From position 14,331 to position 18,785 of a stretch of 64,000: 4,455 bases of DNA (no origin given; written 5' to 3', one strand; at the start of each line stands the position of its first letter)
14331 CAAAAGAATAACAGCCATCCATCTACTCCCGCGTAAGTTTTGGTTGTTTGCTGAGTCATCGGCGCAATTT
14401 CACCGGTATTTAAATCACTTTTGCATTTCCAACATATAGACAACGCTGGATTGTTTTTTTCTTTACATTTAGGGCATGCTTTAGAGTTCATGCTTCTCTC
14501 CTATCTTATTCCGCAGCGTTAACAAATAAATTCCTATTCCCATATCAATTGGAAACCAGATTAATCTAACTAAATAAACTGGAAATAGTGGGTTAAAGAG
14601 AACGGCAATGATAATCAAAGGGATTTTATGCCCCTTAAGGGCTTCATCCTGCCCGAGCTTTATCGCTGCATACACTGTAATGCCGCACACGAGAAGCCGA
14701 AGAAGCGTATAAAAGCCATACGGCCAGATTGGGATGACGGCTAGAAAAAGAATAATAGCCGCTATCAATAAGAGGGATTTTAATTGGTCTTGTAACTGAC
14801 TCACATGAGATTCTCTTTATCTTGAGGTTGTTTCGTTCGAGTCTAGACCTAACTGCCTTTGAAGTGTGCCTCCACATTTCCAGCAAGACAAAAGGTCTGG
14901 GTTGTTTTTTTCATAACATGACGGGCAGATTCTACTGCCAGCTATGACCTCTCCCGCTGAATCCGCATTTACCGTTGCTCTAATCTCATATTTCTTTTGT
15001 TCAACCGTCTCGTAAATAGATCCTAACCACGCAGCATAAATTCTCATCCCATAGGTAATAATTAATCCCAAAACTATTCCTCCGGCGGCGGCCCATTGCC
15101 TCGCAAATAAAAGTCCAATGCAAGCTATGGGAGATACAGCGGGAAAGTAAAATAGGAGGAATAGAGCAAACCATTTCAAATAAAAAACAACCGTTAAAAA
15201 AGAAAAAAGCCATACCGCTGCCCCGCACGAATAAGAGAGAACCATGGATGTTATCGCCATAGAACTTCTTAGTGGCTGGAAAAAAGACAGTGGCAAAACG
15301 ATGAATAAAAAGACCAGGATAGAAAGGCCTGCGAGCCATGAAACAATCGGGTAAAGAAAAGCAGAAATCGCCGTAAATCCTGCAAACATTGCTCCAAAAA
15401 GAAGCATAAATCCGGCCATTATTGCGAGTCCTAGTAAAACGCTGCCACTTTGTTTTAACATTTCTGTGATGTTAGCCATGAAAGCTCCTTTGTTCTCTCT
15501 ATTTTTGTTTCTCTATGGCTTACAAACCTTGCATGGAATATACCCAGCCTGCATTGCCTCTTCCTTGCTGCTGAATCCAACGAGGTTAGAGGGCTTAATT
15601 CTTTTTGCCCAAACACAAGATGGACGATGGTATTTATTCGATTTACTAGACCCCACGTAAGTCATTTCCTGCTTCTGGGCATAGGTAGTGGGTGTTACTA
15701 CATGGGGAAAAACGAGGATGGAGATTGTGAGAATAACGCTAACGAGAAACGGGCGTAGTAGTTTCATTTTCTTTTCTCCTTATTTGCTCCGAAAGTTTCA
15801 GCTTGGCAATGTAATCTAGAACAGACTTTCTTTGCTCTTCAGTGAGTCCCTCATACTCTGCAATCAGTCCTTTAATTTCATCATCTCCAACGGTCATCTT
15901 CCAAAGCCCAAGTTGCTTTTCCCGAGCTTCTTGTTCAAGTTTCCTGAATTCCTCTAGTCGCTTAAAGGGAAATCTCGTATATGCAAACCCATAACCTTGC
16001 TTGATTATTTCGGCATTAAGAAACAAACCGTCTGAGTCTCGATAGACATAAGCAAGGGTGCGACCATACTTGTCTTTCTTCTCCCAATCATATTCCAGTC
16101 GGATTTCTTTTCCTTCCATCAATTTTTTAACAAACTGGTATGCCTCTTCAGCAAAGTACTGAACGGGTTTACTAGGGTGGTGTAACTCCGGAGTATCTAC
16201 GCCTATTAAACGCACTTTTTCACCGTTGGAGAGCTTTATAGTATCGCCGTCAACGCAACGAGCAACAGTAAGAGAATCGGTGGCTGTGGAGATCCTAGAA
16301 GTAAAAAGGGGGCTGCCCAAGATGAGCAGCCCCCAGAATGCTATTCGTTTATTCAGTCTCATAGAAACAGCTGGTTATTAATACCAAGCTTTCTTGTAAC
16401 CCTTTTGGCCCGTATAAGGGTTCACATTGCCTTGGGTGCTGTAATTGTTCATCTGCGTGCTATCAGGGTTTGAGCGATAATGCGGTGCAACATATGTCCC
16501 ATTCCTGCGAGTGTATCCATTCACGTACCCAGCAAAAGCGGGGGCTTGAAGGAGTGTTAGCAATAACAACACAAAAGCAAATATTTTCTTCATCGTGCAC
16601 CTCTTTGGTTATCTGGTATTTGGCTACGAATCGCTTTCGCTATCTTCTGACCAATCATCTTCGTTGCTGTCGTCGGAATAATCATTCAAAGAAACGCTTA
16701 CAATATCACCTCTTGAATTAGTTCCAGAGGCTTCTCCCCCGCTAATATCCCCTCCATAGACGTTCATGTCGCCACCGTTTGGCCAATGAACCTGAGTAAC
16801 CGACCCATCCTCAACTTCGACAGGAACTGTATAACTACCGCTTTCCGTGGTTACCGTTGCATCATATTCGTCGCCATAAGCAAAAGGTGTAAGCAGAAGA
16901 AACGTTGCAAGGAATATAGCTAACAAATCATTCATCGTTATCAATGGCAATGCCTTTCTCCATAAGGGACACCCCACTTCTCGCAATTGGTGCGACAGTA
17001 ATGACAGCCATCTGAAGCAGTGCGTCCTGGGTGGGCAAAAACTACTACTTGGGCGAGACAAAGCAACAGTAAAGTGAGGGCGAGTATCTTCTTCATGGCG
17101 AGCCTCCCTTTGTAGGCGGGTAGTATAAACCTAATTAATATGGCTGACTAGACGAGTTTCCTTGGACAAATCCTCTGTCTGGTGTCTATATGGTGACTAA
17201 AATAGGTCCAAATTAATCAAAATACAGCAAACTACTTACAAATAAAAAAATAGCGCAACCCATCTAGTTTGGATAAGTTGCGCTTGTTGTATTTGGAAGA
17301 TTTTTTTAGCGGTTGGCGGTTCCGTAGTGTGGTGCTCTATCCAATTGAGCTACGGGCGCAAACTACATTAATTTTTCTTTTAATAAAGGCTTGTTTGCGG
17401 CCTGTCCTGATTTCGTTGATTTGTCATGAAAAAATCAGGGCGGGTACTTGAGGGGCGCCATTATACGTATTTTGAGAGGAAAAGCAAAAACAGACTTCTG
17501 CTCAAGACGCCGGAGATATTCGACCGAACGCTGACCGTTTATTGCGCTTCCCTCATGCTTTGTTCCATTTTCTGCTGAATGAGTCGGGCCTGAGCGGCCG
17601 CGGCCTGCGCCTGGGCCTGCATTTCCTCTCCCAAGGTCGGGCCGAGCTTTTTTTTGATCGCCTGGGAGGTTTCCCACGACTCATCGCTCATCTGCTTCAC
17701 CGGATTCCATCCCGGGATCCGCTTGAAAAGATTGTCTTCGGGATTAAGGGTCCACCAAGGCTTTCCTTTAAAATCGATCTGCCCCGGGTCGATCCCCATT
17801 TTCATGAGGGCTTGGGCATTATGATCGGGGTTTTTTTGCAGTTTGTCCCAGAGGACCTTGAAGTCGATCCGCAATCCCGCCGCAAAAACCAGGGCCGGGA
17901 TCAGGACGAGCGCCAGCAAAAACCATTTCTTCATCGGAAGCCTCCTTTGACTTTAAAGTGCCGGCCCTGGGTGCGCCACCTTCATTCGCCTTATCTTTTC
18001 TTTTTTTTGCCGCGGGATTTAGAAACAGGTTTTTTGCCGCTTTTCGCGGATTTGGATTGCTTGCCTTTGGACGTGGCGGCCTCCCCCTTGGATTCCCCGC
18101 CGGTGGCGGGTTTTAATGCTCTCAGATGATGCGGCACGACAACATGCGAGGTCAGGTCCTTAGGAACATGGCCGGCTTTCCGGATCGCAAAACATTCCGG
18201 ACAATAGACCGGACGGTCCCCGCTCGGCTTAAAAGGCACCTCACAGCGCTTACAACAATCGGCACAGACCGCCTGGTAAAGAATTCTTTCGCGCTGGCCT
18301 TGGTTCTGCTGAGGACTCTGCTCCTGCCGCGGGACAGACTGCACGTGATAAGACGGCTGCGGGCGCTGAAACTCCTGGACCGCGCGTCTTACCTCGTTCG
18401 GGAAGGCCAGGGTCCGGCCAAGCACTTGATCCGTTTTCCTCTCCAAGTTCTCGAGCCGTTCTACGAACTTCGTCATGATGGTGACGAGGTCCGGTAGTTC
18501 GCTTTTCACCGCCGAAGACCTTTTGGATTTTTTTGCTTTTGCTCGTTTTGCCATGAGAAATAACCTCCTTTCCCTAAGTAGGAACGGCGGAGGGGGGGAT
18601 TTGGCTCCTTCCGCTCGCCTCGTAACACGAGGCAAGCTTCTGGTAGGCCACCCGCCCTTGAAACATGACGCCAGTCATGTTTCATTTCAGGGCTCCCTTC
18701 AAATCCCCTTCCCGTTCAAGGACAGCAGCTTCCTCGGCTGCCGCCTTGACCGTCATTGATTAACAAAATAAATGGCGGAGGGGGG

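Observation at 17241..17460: Abrupt compositional breakpoint coinciding with a truncated tRNA-Arg(ACG) 5' half and terminator hairpin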

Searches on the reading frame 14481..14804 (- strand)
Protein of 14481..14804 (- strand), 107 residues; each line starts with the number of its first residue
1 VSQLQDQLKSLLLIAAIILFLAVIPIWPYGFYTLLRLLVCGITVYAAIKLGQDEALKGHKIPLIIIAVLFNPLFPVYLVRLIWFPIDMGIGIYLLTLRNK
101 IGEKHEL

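Call 15: search_protein_families(library=pfam, proteins=[window:14481-14804:-], max_evalue=0.01)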
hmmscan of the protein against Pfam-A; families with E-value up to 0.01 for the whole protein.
window:14481-14804:- (107 aa): 1 family
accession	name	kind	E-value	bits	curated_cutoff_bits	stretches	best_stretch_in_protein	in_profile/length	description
PF20619.3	DUF6804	-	1.9e-18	66.8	27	1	11-96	5-88/91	Family of unknown function (DUF6804)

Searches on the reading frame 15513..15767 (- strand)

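Call 15: search_protein_families(library=pfam, proteins=[window:15513-15767:-], max_evalue=0.01)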
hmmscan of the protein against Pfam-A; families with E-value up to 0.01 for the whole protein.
window:15513-15767:- (84 aa): 1 family
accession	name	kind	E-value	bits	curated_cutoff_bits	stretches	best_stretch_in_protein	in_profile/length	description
PF02805.21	Ada_Zn_binding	-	1.2e-08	35.3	23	1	36-84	17-64/65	Metal binding domain of Ada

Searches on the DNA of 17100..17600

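Call 5: search_rna_families(source=window, start=17100, end=17600, threshold=evalue, max_evalue=10, show_alignments=4)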
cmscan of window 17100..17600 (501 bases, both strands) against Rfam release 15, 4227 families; matches with E-value up to 10: 3.
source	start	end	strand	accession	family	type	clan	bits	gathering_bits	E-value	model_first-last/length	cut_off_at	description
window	17229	17307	-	RF04128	MIR8562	Gene; miRNA;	-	15.8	211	1.9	79-164/242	no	MIR8562 microRNA precursor family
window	17382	17441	+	RF02475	GlsR6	Gene; snRNA; snoRNA; CD-box;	-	12.5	75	2.6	1-59/59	no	Small nucleolar RNA GlsR6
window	17209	17289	+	RF01675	CrcZ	Gene; sRNA;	-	8.3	95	6.1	279-376/398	no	Pseudomonas sRNA CrcZ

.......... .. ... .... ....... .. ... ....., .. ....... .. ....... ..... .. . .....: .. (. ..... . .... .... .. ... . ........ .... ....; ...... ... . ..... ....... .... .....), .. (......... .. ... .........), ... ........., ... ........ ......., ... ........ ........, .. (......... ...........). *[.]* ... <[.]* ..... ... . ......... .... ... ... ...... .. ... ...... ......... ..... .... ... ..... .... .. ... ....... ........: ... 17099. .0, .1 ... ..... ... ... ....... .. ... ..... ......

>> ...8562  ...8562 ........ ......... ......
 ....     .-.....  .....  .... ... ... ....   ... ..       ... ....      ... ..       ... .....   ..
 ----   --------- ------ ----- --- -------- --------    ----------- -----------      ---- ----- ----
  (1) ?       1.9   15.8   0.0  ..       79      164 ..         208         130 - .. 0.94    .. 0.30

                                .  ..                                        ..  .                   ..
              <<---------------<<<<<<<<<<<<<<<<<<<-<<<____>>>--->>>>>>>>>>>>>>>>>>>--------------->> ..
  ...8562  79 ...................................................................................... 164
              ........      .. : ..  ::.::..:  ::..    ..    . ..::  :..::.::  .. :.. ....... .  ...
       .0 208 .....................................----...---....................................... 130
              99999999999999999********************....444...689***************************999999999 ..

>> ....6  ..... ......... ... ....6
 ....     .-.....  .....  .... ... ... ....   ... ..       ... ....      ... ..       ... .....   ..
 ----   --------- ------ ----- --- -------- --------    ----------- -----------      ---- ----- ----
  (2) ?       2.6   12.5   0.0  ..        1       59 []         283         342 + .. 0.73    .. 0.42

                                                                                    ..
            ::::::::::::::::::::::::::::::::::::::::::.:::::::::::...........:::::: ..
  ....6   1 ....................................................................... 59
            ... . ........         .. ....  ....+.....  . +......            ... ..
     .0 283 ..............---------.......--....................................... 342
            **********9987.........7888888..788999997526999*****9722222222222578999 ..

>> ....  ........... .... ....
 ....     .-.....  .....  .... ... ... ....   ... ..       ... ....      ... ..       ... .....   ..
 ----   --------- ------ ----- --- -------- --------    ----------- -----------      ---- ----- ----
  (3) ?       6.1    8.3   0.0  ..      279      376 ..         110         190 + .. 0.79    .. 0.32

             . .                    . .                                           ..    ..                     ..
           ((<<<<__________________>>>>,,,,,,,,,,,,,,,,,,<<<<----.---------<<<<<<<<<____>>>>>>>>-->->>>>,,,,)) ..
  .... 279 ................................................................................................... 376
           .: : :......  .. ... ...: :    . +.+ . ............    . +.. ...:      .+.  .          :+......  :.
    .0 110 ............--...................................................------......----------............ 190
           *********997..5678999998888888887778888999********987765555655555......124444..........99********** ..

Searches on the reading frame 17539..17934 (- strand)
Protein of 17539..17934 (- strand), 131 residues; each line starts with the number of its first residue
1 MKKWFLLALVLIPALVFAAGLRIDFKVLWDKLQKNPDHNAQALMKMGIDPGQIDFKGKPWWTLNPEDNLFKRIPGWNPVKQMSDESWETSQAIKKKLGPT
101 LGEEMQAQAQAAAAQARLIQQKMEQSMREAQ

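Call 12: find_encoding_contigs(protein=window:17539-17934:-, flank=10000, max_places=10)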
Protein window:17539-17934:- (131 aa): no gene with exactly this product is on record in the collection.

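Call 15: search_protein_families(library=pfam, proteins=[window:17539-17934:-], max_evalue=0.01)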
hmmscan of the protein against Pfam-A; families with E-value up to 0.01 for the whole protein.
window:17539-17934:- (131 aa): 0 families

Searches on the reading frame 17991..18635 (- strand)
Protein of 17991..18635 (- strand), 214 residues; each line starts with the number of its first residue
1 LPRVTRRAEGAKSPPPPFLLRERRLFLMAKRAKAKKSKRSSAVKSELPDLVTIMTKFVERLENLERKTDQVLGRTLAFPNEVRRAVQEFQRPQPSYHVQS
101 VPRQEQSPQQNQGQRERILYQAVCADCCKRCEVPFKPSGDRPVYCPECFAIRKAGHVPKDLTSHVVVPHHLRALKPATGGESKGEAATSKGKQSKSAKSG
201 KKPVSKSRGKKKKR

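Call 15: search_protein_families(library=pfam, proteins=[window:17991-18635:-], max_evalue=0.01)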
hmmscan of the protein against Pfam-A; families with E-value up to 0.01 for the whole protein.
window:17991-18635:- (214 aa): 1 family
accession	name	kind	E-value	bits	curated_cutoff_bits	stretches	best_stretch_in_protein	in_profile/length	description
PF23477.1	zf_Tbcl_2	-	3.8e-14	52.5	27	1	117-152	1-36/37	Probable treble clef zinc finger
